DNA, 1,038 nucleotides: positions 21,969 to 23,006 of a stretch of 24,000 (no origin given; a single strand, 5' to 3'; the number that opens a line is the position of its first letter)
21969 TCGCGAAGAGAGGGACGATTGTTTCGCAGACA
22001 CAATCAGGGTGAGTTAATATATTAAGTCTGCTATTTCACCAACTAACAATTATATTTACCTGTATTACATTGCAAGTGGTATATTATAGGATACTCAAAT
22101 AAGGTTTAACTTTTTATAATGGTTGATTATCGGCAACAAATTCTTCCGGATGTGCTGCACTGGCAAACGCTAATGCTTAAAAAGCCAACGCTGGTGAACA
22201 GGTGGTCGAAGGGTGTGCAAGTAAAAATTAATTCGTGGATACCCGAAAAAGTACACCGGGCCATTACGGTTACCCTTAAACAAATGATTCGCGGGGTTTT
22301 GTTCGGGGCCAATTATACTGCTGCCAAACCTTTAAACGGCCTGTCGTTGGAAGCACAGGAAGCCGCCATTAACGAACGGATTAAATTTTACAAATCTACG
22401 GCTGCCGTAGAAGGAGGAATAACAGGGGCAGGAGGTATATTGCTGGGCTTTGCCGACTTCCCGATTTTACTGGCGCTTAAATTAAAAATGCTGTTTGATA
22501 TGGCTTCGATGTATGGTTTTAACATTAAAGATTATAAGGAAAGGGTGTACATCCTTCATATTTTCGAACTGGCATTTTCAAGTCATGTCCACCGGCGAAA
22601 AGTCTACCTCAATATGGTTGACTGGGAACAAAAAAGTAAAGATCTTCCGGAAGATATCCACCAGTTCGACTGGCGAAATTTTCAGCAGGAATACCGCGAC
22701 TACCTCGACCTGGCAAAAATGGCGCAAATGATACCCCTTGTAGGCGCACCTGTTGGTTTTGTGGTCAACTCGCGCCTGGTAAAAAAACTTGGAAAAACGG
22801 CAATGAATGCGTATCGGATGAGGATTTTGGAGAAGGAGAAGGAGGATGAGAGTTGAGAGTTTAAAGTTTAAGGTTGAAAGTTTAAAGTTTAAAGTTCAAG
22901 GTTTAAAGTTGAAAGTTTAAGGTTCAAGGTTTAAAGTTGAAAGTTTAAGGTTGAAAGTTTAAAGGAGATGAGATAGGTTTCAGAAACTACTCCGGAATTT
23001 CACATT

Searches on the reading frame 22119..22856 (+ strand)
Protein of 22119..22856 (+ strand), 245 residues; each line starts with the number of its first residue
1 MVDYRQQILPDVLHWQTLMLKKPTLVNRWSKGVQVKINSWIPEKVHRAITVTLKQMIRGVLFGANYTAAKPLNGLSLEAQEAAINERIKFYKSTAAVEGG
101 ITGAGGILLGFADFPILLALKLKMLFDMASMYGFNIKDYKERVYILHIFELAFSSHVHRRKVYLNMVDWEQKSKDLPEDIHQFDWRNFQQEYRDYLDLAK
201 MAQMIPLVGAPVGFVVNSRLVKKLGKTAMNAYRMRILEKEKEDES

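Call 4: search_protein_families(library=pfam, proteins=[window:22119-22856:+], max_evalue=0.01)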
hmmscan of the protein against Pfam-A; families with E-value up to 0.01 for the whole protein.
window:22119-22856:+ (245 aa): 1 family
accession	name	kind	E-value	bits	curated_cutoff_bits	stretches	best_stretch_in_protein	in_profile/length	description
PF12787.12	EcsC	-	4.7e-85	285.5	30.4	1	7-237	2-240/240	EcsC protein family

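Call 5: search_protein_families(library=padloc, proteins=[window:22119-22856:+], max_evalue=0.01)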
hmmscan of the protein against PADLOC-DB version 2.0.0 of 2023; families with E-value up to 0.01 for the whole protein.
window:22119-22856:+ (245 aa): 1 family
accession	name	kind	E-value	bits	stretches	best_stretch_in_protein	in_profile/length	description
PDLC04988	PDC-S29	-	3.3e-10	37.9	1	41-234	13-214/220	-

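Call 6: search_protein_families(library=ncbifam, proteins=[window:22119-22856:+], max_evalue=0.01)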
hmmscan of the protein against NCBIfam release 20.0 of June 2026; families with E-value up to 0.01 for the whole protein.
window:22119-22856:+ (245 aa): 0 families
